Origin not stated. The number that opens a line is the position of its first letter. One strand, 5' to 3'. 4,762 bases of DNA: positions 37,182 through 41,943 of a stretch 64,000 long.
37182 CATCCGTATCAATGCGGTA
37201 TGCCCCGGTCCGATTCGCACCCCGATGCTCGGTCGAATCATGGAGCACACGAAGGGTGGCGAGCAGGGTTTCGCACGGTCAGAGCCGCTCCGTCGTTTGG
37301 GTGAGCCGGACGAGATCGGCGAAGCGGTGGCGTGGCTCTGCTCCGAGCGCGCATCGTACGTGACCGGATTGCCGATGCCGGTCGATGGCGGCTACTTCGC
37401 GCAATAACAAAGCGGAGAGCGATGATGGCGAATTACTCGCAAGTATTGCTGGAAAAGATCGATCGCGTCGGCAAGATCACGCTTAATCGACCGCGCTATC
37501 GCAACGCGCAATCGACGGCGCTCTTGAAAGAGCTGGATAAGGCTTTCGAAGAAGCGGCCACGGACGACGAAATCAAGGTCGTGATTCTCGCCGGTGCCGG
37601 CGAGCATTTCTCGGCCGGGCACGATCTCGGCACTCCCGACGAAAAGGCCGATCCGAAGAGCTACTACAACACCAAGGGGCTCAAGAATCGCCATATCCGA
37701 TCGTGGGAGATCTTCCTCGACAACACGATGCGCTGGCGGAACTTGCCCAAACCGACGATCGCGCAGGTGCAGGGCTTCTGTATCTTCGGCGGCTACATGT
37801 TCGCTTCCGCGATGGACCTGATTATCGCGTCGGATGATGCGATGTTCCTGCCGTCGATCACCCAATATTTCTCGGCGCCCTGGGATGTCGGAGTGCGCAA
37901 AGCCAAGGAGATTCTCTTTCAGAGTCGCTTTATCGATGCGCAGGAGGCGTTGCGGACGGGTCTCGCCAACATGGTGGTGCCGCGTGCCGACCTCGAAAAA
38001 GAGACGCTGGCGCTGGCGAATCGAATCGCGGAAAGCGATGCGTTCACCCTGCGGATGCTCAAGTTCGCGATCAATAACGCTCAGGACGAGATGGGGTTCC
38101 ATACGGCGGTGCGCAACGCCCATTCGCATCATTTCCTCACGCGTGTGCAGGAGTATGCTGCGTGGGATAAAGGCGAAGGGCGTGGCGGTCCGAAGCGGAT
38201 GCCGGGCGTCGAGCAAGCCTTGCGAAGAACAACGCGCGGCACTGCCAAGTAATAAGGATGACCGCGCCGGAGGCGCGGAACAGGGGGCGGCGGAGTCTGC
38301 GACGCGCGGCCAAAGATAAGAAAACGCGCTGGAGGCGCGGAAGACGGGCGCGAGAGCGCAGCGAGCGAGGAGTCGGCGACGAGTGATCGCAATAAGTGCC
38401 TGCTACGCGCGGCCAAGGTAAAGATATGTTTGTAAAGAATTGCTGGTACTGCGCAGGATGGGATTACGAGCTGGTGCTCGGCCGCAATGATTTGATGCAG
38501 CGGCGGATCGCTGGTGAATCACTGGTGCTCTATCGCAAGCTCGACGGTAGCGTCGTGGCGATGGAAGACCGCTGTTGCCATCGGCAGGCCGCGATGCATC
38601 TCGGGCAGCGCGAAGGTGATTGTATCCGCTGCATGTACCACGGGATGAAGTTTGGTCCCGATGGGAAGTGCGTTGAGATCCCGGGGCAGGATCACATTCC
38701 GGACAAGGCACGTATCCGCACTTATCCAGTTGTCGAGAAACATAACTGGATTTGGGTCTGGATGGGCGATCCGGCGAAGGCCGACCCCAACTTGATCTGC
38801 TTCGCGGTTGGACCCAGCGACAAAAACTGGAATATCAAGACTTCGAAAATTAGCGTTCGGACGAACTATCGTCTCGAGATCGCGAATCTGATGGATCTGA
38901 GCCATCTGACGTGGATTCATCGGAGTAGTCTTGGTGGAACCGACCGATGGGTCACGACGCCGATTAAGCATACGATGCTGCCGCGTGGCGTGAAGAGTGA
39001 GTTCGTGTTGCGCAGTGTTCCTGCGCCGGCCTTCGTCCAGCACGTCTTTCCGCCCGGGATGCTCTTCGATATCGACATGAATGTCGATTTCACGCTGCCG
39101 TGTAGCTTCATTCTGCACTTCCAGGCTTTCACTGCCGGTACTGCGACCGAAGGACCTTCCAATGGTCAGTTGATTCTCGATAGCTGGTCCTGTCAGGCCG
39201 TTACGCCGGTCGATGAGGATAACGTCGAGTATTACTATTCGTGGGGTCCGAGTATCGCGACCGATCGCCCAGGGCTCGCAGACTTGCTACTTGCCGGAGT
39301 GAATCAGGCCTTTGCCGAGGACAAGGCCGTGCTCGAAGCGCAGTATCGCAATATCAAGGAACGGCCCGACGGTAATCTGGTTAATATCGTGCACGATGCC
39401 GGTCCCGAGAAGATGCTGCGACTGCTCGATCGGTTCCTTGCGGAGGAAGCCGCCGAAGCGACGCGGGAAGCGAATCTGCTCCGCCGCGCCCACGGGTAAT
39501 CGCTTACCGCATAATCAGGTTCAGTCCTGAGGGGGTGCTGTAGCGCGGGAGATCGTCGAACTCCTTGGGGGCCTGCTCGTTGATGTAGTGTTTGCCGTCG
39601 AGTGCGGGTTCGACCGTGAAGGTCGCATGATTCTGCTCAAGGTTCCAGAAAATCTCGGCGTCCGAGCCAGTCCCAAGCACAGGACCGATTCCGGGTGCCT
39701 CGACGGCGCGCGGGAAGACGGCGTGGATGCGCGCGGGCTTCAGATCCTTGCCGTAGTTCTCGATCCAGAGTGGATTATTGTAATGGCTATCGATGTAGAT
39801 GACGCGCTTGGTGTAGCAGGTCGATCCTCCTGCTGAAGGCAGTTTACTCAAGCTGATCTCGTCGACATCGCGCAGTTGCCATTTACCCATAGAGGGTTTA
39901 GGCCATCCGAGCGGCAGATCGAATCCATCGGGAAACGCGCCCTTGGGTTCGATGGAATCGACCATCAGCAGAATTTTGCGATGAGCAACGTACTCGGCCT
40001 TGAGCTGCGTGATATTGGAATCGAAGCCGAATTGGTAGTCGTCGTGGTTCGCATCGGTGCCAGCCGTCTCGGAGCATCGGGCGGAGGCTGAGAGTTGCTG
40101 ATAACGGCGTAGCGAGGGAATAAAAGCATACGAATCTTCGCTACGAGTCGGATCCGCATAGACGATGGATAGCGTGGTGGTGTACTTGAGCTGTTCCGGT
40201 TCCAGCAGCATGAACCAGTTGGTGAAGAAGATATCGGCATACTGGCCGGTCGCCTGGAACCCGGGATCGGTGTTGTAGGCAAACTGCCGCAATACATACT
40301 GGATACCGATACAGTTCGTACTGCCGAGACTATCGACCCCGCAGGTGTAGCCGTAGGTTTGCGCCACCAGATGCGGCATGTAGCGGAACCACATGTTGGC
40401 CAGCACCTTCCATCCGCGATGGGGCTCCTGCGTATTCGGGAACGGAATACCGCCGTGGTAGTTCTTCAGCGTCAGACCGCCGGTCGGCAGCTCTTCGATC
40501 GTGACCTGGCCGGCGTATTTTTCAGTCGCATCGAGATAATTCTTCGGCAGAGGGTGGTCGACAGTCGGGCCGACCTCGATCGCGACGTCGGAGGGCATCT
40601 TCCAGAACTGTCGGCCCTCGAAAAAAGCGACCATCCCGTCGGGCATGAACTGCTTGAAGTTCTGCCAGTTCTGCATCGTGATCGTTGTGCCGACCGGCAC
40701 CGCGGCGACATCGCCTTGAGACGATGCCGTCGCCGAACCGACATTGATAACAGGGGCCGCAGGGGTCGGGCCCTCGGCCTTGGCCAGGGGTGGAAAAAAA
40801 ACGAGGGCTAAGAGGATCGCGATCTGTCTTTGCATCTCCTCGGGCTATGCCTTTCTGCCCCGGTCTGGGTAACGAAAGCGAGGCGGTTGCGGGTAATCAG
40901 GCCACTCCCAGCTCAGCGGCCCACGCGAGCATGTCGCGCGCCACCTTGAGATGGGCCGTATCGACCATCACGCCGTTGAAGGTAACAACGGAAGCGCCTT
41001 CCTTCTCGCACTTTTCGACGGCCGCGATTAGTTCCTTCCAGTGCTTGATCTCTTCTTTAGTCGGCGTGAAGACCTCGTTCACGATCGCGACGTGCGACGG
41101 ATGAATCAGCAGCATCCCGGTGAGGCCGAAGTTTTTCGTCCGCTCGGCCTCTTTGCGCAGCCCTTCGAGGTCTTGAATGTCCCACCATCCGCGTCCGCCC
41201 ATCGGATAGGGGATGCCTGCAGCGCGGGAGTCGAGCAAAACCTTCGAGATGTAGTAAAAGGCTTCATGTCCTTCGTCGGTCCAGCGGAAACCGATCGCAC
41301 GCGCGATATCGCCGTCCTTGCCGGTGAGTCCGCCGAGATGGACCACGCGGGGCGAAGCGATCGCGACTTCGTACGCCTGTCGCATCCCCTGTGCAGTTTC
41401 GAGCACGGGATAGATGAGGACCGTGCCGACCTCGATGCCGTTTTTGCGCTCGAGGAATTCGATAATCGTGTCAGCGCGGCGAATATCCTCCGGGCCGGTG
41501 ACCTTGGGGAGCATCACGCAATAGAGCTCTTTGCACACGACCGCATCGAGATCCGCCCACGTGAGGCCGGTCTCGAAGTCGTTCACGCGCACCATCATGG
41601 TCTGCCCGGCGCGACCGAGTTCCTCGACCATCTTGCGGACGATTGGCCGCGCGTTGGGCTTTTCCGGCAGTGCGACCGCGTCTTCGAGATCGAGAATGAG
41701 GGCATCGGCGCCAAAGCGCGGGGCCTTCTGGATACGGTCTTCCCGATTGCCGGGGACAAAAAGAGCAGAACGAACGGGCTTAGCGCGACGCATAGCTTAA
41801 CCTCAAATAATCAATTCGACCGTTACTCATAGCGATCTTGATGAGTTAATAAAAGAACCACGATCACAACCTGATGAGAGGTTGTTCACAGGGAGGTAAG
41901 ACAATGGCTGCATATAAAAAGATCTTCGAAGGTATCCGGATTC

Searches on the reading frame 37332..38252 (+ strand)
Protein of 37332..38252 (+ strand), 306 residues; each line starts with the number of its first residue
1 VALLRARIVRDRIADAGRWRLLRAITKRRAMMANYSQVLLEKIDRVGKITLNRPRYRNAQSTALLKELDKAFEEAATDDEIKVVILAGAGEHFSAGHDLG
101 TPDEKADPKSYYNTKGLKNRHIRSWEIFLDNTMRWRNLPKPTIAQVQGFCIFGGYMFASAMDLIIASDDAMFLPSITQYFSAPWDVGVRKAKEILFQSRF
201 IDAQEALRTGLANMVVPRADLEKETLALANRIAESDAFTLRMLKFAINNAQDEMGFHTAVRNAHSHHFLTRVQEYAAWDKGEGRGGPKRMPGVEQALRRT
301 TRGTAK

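Call 8: search_protein_families(library=pfam, proteins=[window:37332-38252:+], max_evalue=0.001)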
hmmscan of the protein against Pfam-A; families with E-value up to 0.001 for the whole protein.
window:37332-38252:+ (306 aa): 2 families
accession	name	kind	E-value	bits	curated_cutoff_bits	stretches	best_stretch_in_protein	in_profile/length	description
PF00378.25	ECH_1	-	3e-38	132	27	1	45-255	5-213/251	Enoyl-CoA hydratase/isomerase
PF16113.10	ECH_2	-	1.2e-15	58.3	27.2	1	46-172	1-120/335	Enoyl-CoA hydratase/isomerase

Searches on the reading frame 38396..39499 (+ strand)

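Call 69: search_protein_families(library=pfam, proteins=[window:38396-39499:+], max_evalue=0.0001)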
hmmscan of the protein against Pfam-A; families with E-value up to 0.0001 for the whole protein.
window:38396-39499:+ (367 aa): 2 families
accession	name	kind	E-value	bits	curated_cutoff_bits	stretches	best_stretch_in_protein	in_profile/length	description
PF19112.6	VanA_C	-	9.7e-32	111.1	23.5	1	154-349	1-192/193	Vanillate O-demethylase oxygenase C-terminal domain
PF00355.32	Rieske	-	1.8e-18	66.6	20.3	1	17-101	2-84/88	Rieske [2Fe-2S] domain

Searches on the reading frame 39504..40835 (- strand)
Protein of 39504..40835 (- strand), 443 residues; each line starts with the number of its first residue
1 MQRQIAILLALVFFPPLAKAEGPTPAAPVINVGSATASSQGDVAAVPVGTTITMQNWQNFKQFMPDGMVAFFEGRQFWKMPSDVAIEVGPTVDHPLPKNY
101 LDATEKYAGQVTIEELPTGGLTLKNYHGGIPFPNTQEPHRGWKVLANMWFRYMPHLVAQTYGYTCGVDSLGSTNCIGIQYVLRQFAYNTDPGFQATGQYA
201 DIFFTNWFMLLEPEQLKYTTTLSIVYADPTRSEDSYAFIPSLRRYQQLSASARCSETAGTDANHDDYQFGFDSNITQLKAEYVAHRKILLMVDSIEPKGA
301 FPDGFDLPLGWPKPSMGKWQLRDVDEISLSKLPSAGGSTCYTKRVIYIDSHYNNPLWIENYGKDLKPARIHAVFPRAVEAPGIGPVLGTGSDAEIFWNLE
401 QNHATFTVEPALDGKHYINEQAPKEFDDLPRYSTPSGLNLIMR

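Call 69: search_protein_families(library=pfam, proteins=[window:39504-40835:-], max_evalue=0.0001)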
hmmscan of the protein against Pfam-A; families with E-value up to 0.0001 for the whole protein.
window:39504-40835:- (443 aa): 2 families
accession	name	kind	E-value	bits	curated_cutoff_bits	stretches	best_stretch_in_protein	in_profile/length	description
PF07044.18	DUF1329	-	4.7e-26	92.4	23.1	1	51-409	1-342/368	Protein of unknown function (DUF1329)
PF17131.11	LolA_like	-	3e-06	27.5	30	0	209-268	8-63/184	Outer membrane lipoprotein-sorting protein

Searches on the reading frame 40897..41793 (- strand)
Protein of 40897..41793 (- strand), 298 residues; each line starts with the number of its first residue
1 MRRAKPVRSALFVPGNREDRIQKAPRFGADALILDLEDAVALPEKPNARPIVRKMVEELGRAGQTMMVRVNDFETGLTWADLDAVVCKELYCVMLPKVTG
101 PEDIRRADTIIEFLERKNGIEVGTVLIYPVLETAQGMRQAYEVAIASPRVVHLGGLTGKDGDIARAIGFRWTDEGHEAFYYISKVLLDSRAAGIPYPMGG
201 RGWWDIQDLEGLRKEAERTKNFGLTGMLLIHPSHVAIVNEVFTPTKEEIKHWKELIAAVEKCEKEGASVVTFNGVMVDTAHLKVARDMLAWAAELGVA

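Call 69: search_protein_families(library=pfam, proteins=[window:40897-41793:-], max_evalue=0.0001)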
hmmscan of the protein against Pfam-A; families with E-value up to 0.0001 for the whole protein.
window:40897-41793:- (298 aa): 2 families
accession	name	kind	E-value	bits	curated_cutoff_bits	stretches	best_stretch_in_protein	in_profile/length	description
PF03328.21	HpcH_HpaI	-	2.4e-39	135.3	25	1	8-232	1-221/221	HpcH/HpaI aldolase/citrate lyase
PF15617.12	C-C_Bond_Lyase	-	4.4e-14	52.8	28.4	2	208-296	234-319/320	C-C_Bond_Lyase of the TIM-Barrel fold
